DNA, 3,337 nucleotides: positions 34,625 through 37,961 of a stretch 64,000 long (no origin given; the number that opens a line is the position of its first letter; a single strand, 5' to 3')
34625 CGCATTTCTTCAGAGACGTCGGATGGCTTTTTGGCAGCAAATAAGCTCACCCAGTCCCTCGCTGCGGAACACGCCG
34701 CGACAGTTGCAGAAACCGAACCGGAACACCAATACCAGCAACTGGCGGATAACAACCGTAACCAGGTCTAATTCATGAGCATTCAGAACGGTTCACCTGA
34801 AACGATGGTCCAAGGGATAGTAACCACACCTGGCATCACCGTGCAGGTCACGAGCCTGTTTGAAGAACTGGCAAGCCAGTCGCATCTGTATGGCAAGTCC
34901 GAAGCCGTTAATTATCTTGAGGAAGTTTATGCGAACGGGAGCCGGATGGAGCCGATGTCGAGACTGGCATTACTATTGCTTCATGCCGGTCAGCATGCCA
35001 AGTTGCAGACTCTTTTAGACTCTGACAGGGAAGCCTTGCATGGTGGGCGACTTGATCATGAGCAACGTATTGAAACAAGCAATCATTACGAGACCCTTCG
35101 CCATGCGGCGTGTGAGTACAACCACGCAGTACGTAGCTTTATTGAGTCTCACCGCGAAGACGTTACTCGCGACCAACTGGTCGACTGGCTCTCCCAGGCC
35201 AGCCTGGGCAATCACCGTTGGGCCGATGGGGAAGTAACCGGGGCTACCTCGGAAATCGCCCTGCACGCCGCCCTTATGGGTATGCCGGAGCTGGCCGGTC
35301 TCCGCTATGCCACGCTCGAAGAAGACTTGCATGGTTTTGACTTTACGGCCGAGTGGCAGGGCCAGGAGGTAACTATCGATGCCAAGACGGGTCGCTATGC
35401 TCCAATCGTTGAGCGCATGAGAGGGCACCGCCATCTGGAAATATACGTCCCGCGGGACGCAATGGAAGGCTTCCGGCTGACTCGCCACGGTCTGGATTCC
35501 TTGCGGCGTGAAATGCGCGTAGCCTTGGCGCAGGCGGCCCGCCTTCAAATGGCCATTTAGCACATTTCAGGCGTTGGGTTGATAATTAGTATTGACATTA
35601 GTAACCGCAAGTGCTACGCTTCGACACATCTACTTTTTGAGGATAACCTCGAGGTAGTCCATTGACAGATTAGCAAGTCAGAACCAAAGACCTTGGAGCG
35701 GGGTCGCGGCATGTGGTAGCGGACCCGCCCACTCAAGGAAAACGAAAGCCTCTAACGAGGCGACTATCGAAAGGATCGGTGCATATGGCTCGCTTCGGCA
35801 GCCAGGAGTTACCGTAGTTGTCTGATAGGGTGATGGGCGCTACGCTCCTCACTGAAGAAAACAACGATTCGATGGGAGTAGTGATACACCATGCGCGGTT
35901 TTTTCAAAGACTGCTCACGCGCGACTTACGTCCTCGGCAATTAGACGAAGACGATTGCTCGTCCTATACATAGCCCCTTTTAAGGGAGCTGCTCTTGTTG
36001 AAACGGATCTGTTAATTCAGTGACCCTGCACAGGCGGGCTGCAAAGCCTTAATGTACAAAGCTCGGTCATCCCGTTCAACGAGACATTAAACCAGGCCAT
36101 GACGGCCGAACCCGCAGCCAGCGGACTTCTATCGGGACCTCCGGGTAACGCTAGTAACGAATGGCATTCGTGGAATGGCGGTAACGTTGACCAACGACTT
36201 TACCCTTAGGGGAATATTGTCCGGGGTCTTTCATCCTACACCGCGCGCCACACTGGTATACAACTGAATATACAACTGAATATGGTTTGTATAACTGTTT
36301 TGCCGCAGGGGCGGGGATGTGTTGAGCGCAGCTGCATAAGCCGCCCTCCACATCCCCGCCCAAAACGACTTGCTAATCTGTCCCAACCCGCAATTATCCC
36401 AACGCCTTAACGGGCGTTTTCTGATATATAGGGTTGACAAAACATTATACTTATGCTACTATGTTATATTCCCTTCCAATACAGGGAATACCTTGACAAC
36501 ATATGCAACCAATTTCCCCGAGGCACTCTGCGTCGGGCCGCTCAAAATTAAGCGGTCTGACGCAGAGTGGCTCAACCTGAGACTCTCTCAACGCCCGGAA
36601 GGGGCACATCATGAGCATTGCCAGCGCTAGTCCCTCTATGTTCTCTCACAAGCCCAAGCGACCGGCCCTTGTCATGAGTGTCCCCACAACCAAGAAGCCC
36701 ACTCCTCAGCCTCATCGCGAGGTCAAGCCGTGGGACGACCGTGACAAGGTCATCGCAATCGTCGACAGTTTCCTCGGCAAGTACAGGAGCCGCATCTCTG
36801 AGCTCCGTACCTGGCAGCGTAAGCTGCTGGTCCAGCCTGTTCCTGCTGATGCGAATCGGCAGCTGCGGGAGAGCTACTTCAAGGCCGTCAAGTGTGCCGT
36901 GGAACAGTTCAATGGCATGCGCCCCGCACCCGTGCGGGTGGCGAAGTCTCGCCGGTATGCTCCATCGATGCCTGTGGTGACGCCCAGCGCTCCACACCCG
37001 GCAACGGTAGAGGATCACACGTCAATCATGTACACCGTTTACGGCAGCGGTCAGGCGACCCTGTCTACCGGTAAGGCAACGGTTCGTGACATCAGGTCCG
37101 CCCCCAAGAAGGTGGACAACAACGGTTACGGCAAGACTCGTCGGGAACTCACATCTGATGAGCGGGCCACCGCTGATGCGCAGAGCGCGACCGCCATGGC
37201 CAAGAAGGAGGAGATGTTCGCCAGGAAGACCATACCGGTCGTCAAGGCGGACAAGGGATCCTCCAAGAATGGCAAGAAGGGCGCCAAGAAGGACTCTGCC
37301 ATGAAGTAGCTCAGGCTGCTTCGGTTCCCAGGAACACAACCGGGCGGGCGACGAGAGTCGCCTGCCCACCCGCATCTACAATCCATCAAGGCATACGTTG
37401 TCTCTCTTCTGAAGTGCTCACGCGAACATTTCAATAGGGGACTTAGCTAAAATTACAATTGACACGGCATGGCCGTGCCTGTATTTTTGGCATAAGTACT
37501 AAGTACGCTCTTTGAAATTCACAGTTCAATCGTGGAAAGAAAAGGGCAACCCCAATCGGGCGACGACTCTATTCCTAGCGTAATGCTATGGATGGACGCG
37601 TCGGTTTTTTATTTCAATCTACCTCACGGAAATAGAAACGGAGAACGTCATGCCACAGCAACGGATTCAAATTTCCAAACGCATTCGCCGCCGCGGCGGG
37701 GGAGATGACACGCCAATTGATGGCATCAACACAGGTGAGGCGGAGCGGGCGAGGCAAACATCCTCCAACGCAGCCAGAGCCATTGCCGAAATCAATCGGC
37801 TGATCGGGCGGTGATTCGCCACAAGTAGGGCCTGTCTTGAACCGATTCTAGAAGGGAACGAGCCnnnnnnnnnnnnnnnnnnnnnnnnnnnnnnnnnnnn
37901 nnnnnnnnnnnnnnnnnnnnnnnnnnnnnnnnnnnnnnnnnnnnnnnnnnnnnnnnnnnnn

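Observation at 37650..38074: Small orphan proteins including a zinc-ribbon ORF with actinobacterial flavour: possible host-to-episymbiont gene transfer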

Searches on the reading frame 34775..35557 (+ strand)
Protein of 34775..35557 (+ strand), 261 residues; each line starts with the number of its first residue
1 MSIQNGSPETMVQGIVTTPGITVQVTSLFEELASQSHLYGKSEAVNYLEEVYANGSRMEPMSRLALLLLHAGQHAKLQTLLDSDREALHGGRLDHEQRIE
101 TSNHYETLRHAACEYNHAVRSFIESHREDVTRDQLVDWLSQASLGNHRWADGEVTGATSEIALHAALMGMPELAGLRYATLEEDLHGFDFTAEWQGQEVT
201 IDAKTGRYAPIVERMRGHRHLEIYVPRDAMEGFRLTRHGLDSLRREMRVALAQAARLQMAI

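Call 4: search_protein_families(library=pfam, proteins=[window:34775-35557:+], max_evalue=1)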
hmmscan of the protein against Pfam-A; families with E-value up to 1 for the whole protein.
window:34775-35557:+ (261 aa): 1 family
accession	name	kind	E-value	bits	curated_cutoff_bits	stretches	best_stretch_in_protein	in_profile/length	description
PF00391.29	PEP-utilizers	-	0.066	13.3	23.1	1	154-206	30-72/72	PEP-utilising enzyme, mobile domain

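Call 5: search_protein_families(library=ncbifam, proteins=[window:34775-35557:+], max_evalue=1)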
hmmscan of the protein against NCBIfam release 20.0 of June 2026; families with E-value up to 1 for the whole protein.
window:34775-35557:+ (261 aa): 1 family
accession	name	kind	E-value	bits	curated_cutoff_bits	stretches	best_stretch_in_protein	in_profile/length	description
NF006699.0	PRK09245.1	subfamily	0.58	9.4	354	0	63-96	214-249/266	crotonase/enoyl-CoA hydratase family protein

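Call 6: search_protein_families(library=phrogs, proteins=[window:34775-35557:+], max_evalue=1)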
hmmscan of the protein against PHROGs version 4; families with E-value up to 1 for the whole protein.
window:34775-35557:+ (261 aa): 2 families
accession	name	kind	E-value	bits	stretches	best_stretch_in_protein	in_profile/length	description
phrog_31484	-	unknown function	0.22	11.7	1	66-157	54-143/230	-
phrog_10636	-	unknown function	0.25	12.2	1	129-143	18-32/44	-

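Call 37: find_homologous_proteins(query=A1)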
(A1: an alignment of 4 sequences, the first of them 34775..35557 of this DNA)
Query A1 (4 sequences) (261 aa, profile of the alignment): 144 proteins with E <= 0.001 among 8000 candidates; the best 120 are listed.
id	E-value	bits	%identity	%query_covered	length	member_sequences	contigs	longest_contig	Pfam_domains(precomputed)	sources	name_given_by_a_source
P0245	1.0e-150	518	100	100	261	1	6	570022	-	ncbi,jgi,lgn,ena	-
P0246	2.1e-150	517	83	94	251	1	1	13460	-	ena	-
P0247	3.8e-150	516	77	95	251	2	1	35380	-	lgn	-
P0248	1.4e-145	501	87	92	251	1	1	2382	-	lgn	-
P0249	1.6e-142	491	85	92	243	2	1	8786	-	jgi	-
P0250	1.5e-139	481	62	91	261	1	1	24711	-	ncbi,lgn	-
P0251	9.3e-127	440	75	100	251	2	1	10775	-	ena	-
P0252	8.4e-124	430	72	95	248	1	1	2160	-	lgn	-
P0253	1.4e-123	429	71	92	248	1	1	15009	-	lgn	-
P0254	1.6e-119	416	69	94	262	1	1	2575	-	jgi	jgi:hypothetical protein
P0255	2.9e-108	379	60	92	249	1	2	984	-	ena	-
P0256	2.5e-103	363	60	95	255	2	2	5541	-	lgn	-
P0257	1.1e-94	334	58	96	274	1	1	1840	-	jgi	jgi:hypothetical protein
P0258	2.1e-90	320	60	86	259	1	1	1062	-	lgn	-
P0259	3.8e-90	320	53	96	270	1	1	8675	-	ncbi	-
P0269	3.5e-80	287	56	82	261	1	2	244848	-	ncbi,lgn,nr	ncbi:hypothetical protein HJC99_01460 [Candidatus Saccharibacteria bacterium]|nr:hypothetical protei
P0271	4.8e-80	286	52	89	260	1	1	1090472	-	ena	-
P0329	1.8e-73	265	49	89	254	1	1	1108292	-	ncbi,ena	-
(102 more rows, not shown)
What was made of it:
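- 34775..35560 (+): 261-aa protein of a family whose named members are all Saccharibacteria. Its C-terminal half carries an E160, D189, D202-x-K204 motif that resembles PD-(D/E)xK nucleases. Saccharibacteria or Saccharimonadia (call 37).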

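Call 39: find_related_loci(query=A1, collection=metagenome_contigs, flank=8000)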
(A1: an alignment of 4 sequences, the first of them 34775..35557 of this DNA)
Query A1 (261 aa) in metagenome_contigs; peptide patterns used: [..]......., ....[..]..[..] (x = any residue, [..] = any of these).
54 stretches matched a pattern; 1 encode a relative of the query (tblastn E <= 1e-3); 1 distinct loci.
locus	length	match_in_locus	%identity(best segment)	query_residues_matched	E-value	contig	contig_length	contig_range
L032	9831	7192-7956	48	1-251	8e-71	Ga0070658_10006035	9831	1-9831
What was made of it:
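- Tried and rejected: The metagenome scan with the 261-aa family returned only one locus (call 39).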

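Call 40: find_encoding_contigs(protein=P0271, flank=10000, max_places=1)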
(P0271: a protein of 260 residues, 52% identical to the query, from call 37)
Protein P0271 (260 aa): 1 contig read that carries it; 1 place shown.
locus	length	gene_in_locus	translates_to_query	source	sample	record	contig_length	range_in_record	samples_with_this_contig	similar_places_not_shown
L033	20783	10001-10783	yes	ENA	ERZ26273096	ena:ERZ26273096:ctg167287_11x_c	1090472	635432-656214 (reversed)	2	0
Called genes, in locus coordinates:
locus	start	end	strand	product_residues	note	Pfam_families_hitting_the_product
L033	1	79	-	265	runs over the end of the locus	PF03372:Exo_endo_phos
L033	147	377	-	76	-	-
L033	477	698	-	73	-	-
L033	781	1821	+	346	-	PF02388:FemAB, PF13480:Acetyltransf_6, PF02388:FemAB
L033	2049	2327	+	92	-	-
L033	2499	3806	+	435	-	PF08245:Mur_ligase_M, PF02875:Mur_ligase_C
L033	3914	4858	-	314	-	PF00491:Arginase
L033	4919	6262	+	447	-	PF02878:PGM_PMM_I, PF02879:PGM_PMM_II, PF02880:PGM_PMM_III, PF00408:PGM_PMM_IV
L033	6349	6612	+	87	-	PF00166:Cpn10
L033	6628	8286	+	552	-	PF00118:Cpn60_TCP1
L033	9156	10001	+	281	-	-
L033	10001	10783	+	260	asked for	-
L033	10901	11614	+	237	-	-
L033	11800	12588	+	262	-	-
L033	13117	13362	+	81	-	PF24254:DUF7455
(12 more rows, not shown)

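Call 41: find_encoding_contigs(protein=P0269, flank=10000, max_places=1)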
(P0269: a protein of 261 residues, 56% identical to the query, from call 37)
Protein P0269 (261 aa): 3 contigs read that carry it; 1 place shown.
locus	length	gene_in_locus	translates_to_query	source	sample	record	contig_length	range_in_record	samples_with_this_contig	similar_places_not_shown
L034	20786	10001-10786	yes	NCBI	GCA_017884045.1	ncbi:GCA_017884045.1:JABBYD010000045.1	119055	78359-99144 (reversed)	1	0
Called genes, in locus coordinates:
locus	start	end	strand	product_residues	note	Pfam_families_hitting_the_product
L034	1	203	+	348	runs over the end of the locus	PF02388:FemAB, PF13480:Acetyltransf_6, PF02388:FemAB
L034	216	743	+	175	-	-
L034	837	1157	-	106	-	-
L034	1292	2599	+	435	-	PF08245:Mur_ligase_M, PF02875:Mur_ligase_C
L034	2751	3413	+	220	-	PF02224:Cytidylate_kin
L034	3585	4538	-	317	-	PF00491:Arginase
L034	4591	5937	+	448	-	PF02878:PGM_PMM_I, PF02879:PGM_PMM_II, PF02880:PGM_PMM_III, PF00408:PGM_PMM_IV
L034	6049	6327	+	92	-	PF00166:Cpn10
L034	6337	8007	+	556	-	PF00118:Cpn60_TCP1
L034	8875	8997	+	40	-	-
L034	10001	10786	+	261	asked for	-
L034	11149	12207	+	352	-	PF01380:SIS, PF10432:bact-PGI_C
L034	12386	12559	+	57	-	-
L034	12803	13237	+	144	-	PF01641:SelR, PF24046:At4g08330 (faint)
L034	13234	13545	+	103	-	-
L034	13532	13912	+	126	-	PF00106:adh_short, PF08659:KR, PF13561:adh_short_C2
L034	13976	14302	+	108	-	PF00106:adh_short, PF13561:adh_short_C2 (weak)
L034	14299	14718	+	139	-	PF01878:EVE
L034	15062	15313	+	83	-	PF22513:FitA-like_RHH (faint)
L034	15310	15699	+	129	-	PF01850:PIN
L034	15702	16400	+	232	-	PF08713:DNA_alkylation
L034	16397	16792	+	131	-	PF00293:NUDIX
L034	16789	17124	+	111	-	PF04237:YjbR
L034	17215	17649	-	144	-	-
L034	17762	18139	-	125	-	-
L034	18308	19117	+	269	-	PF01978:TrmB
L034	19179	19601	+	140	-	PF00633:HHH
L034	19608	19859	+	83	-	-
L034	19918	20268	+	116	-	-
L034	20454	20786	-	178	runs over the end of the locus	-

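Call 42: find_encoding_contigs(protein=P0329, flank=10000, max_places=1)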
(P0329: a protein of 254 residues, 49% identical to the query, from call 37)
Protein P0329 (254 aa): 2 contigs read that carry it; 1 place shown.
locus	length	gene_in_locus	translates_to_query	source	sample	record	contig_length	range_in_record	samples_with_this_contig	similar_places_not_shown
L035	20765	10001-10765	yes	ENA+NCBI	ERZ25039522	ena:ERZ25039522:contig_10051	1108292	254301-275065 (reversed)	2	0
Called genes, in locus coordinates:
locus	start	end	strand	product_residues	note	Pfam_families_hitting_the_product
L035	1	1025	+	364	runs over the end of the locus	PF02388:FemAB, PF13480:Acetyltransf_6, PF02388:FemAB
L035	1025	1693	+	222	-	PF02698:DUF218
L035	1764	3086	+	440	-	PF08245:Mur_ligase_M, PF02875:Mur_ligase_C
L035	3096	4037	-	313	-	PF00491:Arginase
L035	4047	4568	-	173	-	PF00300:His_Phos_1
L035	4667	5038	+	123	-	-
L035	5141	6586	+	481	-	PF02878:PGM_PMM_I, PF02879:PGM_PMM_II, PF02880:PGM_PMM_III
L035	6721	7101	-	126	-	-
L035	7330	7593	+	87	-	PF00166:Cpn10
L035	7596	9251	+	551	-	PF00118:Cpn60_TCP1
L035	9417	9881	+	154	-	PF13581:HATPase_c_2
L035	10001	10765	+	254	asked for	-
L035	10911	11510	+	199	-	PF24254:DUF7455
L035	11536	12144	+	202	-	PF06560:GPI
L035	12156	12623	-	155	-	PF01050:MannoseP_isomer (weak)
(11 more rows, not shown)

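Call 62: search_solved_structures(query=A3, max_evalue=10)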
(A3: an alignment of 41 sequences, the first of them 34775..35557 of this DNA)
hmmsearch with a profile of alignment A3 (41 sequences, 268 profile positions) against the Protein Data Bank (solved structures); distinct sequences matched with E-value up to 10: 1.
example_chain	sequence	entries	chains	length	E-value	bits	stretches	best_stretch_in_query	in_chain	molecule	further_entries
37tt_A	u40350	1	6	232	0.91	11.7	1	8-67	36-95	Z4 c3ii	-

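Call 68: predict_structure(alignment_id=A3)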
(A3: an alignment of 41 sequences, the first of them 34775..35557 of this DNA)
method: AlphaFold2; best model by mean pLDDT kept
length: 261 residues; sequences in the alignment: 41
mean_pLDDT: 92.9   pTM: 0.87
mean pLDDT of the five models: 92.9, 92.8, 91.8, 91.1, 90.8
residues with pLDDT >= 90: 218; 70-90: 25; 50-70: 17; < 50: 1
segments of 3 or more residues with pLDDT < 50: none
pLDDT, mean of each block of 10 residues (from residue 1): 61 60 96 97 96 83 96 98 97 98 98 98 97 98 98 98 98 98 96 97 88 89 96 98 97 92 77
secondary structure, 60 per line:
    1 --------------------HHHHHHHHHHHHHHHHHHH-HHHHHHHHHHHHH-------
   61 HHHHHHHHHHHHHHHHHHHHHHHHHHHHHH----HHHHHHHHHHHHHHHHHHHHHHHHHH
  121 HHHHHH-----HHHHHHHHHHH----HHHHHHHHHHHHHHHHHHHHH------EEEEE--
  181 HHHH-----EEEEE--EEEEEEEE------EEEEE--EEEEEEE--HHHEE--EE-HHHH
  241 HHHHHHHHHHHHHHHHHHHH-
elements in order: H21-39 H41-53 H61-90 H95-126 H132-142 H147-167 E174-178 H181-184 E190-194 E197-204 E211-215 E218-224 H237-260
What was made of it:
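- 34775..35560 (+): The AF2 model has pLDDT 92.9 (call 68).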

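Call 72: fold_search(model_id=the predicted structure, library=pdb)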
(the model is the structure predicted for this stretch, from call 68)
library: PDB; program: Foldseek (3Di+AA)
matches with E <= 10: 603; with E <= 0.001: 0
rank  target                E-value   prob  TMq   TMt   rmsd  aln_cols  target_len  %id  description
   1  6bqt_H                7.0e-02  0.94  0.29  0.32  10.7       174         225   13  Complex of 14-3-3 theta with an IRSp53 peptide doubly-phosphorylated at T340 and T360 (released 2018-12-05)
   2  4fj3_B                1.1e-01  0.97  0.32  0.36   9.8       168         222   11  14-3-3 isoform zeta in complex with a diphoyphorylated C-RAF peptide (released 2012-09-05)
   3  4n7y_B                1.1e-01  0.97  0.31  0.36  10.3       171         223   10  Crystal structure of 14-3-3zeta in complex with a 8-carbon-linker cyclic peptide derived from ExoS (released 2014-02-19)
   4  9sac_A                1.3e-01  0.82  0.28  0.32  12.6       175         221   11  14-3-3sigma protein binding to the ChREBP peptide and macrocycle 3 (released 2026-02-11)
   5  6kzh_B                1.4e-01  0.95  0.32  0.35  10.1       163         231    8  14-3-3 protein in Complex with CIC S173 phosphorylated peptide (released 2020-09-30)
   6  4n84_A                1.5e-01  0.95  0.31  0.35  10.2       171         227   11  Crystal structure of 14-3-3zeta in complex with a 12-carbon-linker cyclic peptide derived from ExoS (released 2014-02-19)
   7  6fnb_B                1.5e-01  0.94  0.31  0.34  10.3       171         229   11  Mono- and bivalent 14-3-3 inhibitors for characterizing supramolecular lysine-PEG interactions in proteins (released 2018-07-04)
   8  2eo0_A                1.5e-01  0.87  0.23  0.40  11.2       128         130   16  Crystal Structure of Holliday Junction Resolvase ST1444 (released 2007-10-02)
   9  6twz_A                1.7e-01  0.80  0.28  0.31  11.0       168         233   14  14-3-3 sigma complexed with a phosphorylated 16E6 peptide (released 2020-05-06)
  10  2bq0_B                1.8e-01  0.93  0.31  0.34   9.9       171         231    9  14-3-3 Protein Beta (Human) (released 2005-05-06)
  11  2c1j_A                1.9e-01  0.93  0.31  0.35  10.3       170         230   10  Molecular basis for the recognition of phosphorylated and phosphoacetylated histone H3 by 14-3-3 (released 2005-11-02)
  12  2bq0_A                2.0e-01  0.87  0.29  0.32  10.7       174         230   13  14-3-3 Protein Beta (Human) (released 2005-05-06)
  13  8vyp_B                2.1e-01  0.92  0.29  0.34   8.3       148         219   11  Cryo-EM Structure of the BRAF V600E monomer (released 2025-05-28)
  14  6fnc_A                2.1e-01  0.87  0.30  0.33  10.5       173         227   12  Mono- and bivalent 14-3-3 inhibitors for characterizing supramolecular lysine-PEG interactions in proteins (released 2018-07-04)
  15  9f35_A                2.1e-01  0.84  0.30  0.33  10.8       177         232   11  Co-crystal structure of 14-3-3sigma in complex with B-Raf pS365 phosphopeptide (released 2025-02-05)
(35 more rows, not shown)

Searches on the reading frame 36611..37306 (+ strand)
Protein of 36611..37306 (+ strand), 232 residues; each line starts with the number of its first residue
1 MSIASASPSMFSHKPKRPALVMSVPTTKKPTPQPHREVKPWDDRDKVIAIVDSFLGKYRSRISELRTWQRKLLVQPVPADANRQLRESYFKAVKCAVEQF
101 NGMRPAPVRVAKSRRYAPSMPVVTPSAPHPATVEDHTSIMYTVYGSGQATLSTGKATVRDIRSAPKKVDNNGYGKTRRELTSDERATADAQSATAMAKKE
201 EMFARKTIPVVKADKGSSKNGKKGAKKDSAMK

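Call 4: search_protein_families(library=pfam, proteins=[window:36611-37306:+], max_evalue=1)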
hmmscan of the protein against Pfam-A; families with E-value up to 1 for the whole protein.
window:36611-37306:+ (232 aa): 0 families

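Call 5: search_protein_families(library=ncbifam, proteins=[window:36611-37306:+], max_evalue=1)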
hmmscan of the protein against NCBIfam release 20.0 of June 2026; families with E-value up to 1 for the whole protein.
window:36611-37306:+ (232 aa): 0 families

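Call 6: search_protein_families(library=phrogs, proteins=[window:36611-37306:+], max_evalue=1)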
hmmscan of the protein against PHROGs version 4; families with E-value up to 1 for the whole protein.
window:36611-37306:+ (232 aa): 0 families
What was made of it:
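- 36611..37309 (+): 232-aa lineage-specific orphan with a Lys-rich C-terminus. It has no family hit (calls 4-6).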

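Call 44: search_protein_representatives(protein=window:36611-37306:+)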
Query: 232 residues. Proteins with E-value up to 0.001 (for the whole library): 4; up to 1e-10: 3; up to 1e-30: 1. The best 4 are listed.
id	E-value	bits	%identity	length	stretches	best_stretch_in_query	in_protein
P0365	2.5e-141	484.9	100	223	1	10-232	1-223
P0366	3.8e-18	82.5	40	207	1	40-229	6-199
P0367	1.1e-13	67.9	39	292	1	10-129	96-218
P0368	4.4e-06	43.1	50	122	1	120-200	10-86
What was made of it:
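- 36611..37309 (+): Only 4 representatives, itself included, match among 1.84 billion proteins (call 44).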

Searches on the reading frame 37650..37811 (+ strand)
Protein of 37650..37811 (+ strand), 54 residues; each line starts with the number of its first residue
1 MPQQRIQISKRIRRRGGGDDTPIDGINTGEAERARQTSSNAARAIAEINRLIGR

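Call 4: search_protein_families(library=pfam, proteins=[window:37650-37811:+], max_evalue=1)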
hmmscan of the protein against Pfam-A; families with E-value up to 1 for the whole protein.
window:37650-37811:+ (54 aa): 0 families

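Call 5: search_protein_families(library=ncbifam, proteins=[window:37650-37811:+], max_evalue=1)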
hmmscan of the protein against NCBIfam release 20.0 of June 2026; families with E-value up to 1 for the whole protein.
window:37650-37811:+ (54 aa): 0 families

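Call 6: search_protein_families(library=phrogs, proteins=[window:37650-37811:+], max_evalue=1)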
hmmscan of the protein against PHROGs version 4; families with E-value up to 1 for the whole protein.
window:37650-37811:+ (54 aa): 1 family
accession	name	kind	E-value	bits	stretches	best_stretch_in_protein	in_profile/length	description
phrog_30523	-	unknown function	0.11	13.7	1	18-37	43-62/65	-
